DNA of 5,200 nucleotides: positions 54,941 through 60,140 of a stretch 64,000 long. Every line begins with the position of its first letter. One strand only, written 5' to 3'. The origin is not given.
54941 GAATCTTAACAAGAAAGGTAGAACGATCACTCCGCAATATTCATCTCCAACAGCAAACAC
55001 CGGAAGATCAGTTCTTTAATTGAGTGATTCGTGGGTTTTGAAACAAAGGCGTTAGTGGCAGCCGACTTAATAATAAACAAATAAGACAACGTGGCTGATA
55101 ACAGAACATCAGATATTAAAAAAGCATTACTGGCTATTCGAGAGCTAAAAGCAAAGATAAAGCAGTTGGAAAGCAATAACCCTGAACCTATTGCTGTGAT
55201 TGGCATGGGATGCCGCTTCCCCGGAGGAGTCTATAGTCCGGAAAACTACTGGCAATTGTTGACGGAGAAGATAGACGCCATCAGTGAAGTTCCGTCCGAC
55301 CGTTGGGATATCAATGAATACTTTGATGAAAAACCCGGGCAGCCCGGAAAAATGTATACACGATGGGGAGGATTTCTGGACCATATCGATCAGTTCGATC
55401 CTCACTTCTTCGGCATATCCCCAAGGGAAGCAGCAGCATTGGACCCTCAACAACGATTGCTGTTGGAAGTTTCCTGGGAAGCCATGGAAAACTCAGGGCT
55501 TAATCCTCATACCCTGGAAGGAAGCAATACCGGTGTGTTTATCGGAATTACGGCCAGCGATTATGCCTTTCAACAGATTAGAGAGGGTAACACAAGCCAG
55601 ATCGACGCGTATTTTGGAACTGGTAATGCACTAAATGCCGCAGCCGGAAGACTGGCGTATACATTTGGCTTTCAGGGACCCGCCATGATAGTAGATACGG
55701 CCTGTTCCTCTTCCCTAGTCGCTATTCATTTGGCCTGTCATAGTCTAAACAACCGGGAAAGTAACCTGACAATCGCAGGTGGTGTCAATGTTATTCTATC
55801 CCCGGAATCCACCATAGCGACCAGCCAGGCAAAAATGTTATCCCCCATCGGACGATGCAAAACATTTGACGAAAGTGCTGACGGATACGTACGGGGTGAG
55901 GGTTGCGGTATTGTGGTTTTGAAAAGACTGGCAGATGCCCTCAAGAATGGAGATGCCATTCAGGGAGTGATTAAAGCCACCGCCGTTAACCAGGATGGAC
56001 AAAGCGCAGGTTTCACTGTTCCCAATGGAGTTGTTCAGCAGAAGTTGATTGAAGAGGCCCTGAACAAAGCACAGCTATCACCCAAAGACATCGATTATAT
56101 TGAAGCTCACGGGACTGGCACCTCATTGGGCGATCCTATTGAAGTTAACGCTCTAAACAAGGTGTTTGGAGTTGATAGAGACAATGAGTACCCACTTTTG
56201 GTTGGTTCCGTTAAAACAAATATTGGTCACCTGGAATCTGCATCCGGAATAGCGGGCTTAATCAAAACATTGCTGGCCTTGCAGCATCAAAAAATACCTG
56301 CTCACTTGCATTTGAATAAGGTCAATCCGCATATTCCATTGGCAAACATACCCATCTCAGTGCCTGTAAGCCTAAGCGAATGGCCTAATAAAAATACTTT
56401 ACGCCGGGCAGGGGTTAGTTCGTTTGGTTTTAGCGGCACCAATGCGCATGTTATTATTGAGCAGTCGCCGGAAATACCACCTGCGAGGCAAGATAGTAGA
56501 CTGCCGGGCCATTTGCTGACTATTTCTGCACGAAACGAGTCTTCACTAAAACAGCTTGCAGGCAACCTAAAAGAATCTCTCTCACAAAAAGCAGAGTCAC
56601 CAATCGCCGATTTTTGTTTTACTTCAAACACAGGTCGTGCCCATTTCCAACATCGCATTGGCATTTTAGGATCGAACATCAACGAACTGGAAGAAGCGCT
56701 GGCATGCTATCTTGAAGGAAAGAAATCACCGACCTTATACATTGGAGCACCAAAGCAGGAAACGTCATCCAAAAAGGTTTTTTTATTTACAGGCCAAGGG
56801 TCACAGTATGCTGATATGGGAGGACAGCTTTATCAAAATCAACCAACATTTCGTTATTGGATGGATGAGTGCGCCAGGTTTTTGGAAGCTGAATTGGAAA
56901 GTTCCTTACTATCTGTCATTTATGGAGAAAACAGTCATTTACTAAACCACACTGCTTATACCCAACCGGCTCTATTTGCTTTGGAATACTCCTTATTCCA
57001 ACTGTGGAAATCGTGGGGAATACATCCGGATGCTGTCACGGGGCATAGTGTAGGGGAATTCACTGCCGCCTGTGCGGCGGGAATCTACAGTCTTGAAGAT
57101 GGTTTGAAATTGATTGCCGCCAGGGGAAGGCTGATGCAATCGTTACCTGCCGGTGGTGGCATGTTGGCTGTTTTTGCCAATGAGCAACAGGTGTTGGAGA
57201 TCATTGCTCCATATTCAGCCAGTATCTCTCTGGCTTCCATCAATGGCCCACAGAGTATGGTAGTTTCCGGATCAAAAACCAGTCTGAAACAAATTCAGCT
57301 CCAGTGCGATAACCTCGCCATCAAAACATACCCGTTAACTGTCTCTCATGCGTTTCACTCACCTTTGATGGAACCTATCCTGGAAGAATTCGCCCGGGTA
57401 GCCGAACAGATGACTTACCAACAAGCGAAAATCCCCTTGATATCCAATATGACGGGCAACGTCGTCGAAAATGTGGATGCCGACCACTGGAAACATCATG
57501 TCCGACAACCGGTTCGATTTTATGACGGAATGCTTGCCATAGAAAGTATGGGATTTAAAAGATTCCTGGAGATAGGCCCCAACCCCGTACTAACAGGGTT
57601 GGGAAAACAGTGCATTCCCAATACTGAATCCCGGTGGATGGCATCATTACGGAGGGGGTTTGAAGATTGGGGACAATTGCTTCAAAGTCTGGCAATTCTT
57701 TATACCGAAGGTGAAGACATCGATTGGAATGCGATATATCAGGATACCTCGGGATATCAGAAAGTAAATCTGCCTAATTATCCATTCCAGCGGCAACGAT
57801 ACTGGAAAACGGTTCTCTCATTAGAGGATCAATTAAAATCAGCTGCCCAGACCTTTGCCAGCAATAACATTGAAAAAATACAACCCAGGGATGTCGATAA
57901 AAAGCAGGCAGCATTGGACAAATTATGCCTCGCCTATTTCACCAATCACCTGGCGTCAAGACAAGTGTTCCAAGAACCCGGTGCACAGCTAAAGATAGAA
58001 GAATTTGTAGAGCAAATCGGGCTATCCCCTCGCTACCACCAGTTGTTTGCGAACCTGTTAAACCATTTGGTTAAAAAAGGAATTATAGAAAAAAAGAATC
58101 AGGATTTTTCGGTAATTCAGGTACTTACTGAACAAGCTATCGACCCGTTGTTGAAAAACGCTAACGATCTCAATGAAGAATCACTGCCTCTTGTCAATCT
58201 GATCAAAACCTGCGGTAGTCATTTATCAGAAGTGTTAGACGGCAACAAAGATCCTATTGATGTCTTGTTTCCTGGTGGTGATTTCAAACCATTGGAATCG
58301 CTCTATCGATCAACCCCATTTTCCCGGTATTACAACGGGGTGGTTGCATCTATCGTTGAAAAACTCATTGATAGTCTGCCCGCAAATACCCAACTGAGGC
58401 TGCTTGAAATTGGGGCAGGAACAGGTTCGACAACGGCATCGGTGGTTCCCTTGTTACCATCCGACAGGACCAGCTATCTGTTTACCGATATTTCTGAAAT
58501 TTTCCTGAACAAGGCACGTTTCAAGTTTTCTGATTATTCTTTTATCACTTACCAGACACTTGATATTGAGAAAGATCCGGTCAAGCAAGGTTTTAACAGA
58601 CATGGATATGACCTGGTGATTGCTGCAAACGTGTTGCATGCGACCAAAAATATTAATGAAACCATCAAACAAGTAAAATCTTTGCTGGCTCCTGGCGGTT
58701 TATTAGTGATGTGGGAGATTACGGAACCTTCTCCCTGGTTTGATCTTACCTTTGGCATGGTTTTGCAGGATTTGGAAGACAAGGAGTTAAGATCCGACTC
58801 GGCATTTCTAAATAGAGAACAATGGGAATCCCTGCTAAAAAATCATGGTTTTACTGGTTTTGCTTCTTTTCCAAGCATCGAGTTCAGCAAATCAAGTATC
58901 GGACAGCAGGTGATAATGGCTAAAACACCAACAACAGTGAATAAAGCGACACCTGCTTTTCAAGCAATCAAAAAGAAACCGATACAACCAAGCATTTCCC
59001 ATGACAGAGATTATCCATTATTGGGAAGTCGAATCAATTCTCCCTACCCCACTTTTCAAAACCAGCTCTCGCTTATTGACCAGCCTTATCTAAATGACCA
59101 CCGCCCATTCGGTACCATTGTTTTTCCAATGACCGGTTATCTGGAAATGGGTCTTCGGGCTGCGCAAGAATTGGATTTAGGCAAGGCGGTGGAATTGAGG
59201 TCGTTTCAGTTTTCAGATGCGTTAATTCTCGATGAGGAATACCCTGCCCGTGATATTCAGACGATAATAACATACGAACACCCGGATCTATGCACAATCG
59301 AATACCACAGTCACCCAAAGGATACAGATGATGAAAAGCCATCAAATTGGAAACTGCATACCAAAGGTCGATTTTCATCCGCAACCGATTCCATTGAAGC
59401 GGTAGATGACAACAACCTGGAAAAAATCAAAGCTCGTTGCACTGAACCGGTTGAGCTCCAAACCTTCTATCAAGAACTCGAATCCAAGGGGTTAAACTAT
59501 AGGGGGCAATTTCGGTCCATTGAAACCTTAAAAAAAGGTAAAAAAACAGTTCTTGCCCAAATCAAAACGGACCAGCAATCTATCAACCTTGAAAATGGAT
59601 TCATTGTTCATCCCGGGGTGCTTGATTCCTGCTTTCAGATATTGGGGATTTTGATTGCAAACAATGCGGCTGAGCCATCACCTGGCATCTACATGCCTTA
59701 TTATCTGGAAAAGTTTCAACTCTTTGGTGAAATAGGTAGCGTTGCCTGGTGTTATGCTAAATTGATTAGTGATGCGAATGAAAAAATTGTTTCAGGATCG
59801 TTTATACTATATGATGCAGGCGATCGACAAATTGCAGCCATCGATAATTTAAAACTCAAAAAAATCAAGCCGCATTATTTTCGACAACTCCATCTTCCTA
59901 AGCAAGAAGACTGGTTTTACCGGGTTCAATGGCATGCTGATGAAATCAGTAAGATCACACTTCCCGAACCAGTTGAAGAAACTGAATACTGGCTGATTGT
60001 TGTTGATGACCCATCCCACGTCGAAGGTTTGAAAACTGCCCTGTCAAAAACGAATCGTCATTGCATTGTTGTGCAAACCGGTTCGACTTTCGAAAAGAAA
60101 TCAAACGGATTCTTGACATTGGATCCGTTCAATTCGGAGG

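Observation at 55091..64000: Giant open-ended PKS-NRPS ORF (KS-AT-MT-DH-ER-KR-ACP-C...) that the ORF track misses: the start of an uncharacterised natural-product cluster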

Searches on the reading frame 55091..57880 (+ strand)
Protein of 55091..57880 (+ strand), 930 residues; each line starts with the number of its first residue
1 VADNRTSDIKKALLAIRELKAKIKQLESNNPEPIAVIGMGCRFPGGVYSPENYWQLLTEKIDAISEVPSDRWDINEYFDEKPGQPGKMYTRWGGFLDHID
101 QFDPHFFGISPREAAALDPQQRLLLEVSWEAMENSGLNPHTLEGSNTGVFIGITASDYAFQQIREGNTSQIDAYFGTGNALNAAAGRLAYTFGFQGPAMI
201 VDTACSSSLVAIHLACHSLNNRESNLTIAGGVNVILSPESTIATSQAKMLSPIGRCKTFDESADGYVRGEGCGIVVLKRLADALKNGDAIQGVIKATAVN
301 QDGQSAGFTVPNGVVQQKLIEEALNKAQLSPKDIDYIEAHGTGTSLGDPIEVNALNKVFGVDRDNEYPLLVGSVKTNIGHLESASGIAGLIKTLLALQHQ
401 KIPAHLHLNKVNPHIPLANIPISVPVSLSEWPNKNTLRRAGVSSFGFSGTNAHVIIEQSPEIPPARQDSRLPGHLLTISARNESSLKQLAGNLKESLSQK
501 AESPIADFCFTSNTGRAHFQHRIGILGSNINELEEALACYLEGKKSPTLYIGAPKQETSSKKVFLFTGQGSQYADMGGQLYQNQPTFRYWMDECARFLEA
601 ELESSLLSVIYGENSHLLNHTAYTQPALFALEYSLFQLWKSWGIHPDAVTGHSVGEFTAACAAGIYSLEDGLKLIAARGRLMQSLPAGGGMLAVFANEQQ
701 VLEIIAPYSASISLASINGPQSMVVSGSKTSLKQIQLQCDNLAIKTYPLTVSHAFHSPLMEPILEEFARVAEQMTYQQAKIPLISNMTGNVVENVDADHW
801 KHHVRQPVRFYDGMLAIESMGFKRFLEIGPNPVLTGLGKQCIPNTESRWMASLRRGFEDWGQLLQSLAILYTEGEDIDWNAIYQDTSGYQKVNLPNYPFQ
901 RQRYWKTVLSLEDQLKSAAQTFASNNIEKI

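Call 18: search_solved_structures(query=window:55091-57880:+, max_evalue=1e-50)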
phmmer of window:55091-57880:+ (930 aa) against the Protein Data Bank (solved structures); distinct sequences matched with E-value up to 1e-50: 82 (the best 60 are shown).
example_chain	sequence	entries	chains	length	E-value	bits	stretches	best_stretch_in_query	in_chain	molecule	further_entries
4mz0_A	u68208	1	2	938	0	1041.2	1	6-905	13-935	CurL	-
7zma_A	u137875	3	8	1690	1.6e-256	857.3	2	33-565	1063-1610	Putative polyketide synthase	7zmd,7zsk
11sz_A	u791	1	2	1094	1.3e-219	735.2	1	9-908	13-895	6-deoxyerythronolide-B synthase, Erythronolide synthase EryA2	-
9iyw_A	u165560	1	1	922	2.8e-214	717.5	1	24-906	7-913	Polyketide synthase,GfsA KSQ-AncAT chimeric protein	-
7s6b_A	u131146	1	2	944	1.3e-211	708.7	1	8-906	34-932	Polyketide synthase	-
7s6c_A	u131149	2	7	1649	4.3e-211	707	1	9-906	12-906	6-deoxyerythronolide-B synthase EryA2, modules 3 and 4, Lsd14 Polyketide synthase fusion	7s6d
8in9_A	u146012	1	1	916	1.2e-209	702.2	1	24-906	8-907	Polyketide synthase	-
7vee_A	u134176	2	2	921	5.5e-208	696.7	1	24-906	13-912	Polyketide synthase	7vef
6c9u_A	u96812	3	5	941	1.6e-203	681.9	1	9-907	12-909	6-deoxyerythronolide-B synthase EryA2, modules 3 and 4 | EryAII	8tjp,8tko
8tpw_A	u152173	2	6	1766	1.8e-202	678.4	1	9-906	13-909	EryAII,EryAII,EryAII,EryAII,6-deoxyerythronolide-B synthase EryA3, modules 5 and 6 | EryAII,EryAII,EryAII,6-deoxyerythronolide-B synthase EryA3, modules 5 and 6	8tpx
7m7e_B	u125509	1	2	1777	3.4e-202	677.6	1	9-906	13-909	6-deoxyerythronolide-B synthase EryA2, modules 3 and 4,EryAI,6-deoxyerythronolide-B syntha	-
2hg4_A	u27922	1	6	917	8.5e-201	672.9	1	9-907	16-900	6-Deoxyerythronolide B Synthase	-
2qo3_A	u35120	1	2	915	8.8e-201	672.9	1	31-907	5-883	EryAII Erythromycin polyketide synthase modules 3 and 4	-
7m7j_B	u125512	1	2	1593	5.2e-199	667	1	9-906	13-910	EryAI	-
7m7i_B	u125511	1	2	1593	5.2e-199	667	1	9-906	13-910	EryAI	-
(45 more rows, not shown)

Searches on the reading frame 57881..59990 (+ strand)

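Call 17: search_solved_structures(query=window:57881-59990:+, max_evalue=0.001, show_alignments=1)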
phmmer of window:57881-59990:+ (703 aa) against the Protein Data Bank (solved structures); distinct sequences matched with E-value up to 0.001: 44.
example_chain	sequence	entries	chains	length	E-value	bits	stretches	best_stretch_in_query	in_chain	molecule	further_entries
5thy_A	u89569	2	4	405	2.4e-74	254.3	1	11-347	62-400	CurJ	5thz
6cca_A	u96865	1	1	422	3.3e-38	134.8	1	29-349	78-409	DisA protein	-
6d6y_A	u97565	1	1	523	4.4e-37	131.1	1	27-327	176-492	AprA Methyltransferase 2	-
7cpx_A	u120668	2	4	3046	2.5e-35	125.3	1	103-329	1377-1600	Lovastatin nonaketide synthase, polyketide synthase component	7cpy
6kjg_A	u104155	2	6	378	9.6e-33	116.8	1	170-327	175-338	Dual-functional monooxygenase/methyltransferase psoF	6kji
7dmb_A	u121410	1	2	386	1.5e-32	116.1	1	138-328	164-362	Putative methyltransferase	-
3kg6_A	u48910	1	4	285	1.1e-31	113.3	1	378-661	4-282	CurF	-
3kg9_A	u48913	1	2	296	1.3e-28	103.1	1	378-659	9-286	CurK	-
5mpt_A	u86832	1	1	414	2.8e-28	102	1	15-295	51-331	Citrinin polyketide synthase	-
5tz7_A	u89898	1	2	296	6.2e-28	100.9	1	378-659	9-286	CurK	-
5tz5_A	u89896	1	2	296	2.2e-27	99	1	378-659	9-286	CurK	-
3kg8_A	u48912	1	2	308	1.2e-20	76.8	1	376-664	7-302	CurJ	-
5tz6_A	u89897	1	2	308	2.1e-19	72.7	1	376-664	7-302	CurJ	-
7tzl_A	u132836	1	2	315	1.3e-18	70.1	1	378-660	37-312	3-oxoacyl-[acyl-carrier-protein] reductase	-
9x2c_A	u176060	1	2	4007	4e-18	68.5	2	375-588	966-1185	PKS-NRPS hybrid synthetase psoA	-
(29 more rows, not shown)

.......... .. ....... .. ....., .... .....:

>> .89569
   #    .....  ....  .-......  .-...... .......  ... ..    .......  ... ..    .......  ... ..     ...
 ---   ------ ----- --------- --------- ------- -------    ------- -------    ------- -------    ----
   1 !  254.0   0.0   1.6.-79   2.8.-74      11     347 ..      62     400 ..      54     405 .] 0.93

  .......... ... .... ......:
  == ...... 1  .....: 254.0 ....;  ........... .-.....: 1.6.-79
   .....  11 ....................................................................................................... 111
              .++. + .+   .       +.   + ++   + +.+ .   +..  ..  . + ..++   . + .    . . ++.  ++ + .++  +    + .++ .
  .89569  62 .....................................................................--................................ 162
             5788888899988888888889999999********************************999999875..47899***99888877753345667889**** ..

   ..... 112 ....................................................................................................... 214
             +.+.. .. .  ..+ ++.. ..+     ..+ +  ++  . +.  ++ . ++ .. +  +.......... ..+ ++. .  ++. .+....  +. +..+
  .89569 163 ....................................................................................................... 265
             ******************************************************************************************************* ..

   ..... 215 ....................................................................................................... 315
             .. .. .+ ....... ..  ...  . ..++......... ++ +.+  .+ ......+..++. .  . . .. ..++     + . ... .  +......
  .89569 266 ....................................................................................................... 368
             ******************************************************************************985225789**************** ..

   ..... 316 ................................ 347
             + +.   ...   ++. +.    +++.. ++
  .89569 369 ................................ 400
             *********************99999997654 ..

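Call 28: search_protein_representatives(protein=window:57881-59990:+)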
Query: 703 residues. Proteins with E-value up to 0.001 (for the whole library): 18803; up to 1e-10: 12287; up to 1e-30: 4613. The best 150 are listed.
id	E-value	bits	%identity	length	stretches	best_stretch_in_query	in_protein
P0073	9.0e-157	539.9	31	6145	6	18-358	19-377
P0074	1.0e-150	519.9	27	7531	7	21-327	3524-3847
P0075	1.1e-147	510.0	38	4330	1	9-686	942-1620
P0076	1.3e-138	479.9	35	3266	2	101-685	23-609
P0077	3.5e-138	478.5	29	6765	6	30-328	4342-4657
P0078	5.8e-136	471.1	30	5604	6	10-327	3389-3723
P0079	1.2e-134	466.8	31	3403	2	14-689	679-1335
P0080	9.1e-129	447.4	33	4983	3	31-359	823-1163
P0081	4.2e-124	431.9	32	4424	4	32-357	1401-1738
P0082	8.7e-123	427.6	30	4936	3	31-354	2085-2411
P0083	3.3e-122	425.7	35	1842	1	10-693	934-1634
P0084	4.4e-122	425.3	36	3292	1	29-687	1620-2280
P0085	1.1e-121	424.0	35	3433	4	105-348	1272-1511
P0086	3.1e-119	415.9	35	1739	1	10-663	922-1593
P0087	5.2e-119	415.1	33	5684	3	33-351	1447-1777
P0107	4.7e-105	369.0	36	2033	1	92-665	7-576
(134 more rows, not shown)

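Call 34: list_cluster_members(proteins=[P0075, P0107, P0084])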
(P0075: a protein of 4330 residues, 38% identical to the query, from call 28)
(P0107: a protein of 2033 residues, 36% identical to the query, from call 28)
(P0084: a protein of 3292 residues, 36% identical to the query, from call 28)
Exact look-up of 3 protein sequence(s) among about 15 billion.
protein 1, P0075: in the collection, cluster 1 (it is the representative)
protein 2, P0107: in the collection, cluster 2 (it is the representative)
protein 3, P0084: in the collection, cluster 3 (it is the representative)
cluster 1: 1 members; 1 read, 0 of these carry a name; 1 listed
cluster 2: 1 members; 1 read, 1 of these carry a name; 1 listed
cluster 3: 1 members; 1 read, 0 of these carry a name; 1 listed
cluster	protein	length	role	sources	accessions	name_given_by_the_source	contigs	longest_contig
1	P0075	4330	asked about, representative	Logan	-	-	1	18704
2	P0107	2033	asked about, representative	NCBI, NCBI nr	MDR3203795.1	MAG: SDR family NAD(P)-dependent oxidoreductase, partial [Deltaproteobacteria bacterium] | SDR family NAD(P)-dependent oxidoreductase [Deltaproteobacteria bacterium]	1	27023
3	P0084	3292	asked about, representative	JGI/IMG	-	-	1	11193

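Call 46: find_encoding_contigs(protein=P0075, flank=10000, max_places=4)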
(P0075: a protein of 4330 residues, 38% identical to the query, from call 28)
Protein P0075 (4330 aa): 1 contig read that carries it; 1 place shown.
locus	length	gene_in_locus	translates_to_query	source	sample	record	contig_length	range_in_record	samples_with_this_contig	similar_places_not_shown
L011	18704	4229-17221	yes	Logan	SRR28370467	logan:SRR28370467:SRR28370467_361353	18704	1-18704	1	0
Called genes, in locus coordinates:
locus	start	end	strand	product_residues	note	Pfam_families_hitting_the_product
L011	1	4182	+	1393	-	?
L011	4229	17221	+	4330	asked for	PF00109:ketoacyl-synt, PF02801:Ketoacyl-synt_C, PF16197:KAsynt_C_assoc, PF22336:RhiE-like_linker, PF22621:CurL-like_PKS_C, PF00698:Acyl_transf_1, PF13489:Methyltransf_23, PF08241:Methyltransf_11, +19 more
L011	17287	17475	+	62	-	-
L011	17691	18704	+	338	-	?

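Call 48: search_protein_families(library=pfam, proteins=[L011:1-4182:+, L011:17691-18704:+, L011:17287-17475:+], max_evalue=0.0001)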
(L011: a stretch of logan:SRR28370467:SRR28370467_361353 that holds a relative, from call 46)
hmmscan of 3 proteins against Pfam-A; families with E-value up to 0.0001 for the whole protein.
L011:1-4182:+ (1393 aa): 13 families
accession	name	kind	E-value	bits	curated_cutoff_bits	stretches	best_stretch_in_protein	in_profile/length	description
PF08659.16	KR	-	4.4e-60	203.1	22.6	1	955-1142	2-180/180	KR domain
PF00109.32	ketoacyl-synt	-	9.5e-48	163.4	20.8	1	1-131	120-252/252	Beta-ketoacyl synthase, N-terminal domain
PF02801.28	Ketoacyl-synt_C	-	9.7e-45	151.9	20.8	1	139-256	1-118/119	Beta-ketoacyl synthase, C-terminal domain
PF00550.31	PP-binding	-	8.2e-16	58.5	20.8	1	1254-1317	4-67/67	Phosphopantetheine attachment site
PF16197.11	KAsynt_C_assoc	-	2.4e-14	54.1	33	1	260-342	2-81/111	Ketoacyl-synthetase C-terminal extension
PF22621.2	CurL-like_PKS_C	-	5.2e-12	46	27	1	322-390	1-64/64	CurL-like, PKS C-terminal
PF00106.31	adh_short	-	5.7e-12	46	26.6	1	957-1122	4-160/195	short chain dehydrogenase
PF00698.26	Acyl_transf_1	-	2.9e-11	43.9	32.7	1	431-529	16-114/319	Acyl transferase domain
PF21394.3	Beta-ketacyl_N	-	3.7e-11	43.4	26.9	1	737-907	4-163/170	Beta-ketoacyl synthase-like, N-terminal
PF13561.12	adh_short_C2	-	2.6e-10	40.7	27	1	1004-1122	33-154/236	Enoyl-(Acyl carrier protein) reductase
PF01370.27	Epimerase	-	1.6e-07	31.5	20.9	1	956-1108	1-124/240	NAD dependent epimerase/dehydratase family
PF22336.2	RhiE-like_linker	-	1e-06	29.1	27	1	326-396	2-66/67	RhiE-like, KS-MAT linker domain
PF00108.29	Thiolase_N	-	2.1e-05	24.5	26.4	1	35-81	65-113/260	Thiolase, N-terminal domain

L011:17691-18704:+ (338 aa): 1 family
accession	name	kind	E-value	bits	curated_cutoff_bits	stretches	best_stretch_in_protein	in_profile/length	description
PF01208.23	URO-D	-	2.5e-19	69.9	23.9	1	149-325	147-323/346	Uroporphyrinogen decarboxylase (URO-D)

L011:17287-17475:+ (62 aa): 0 families
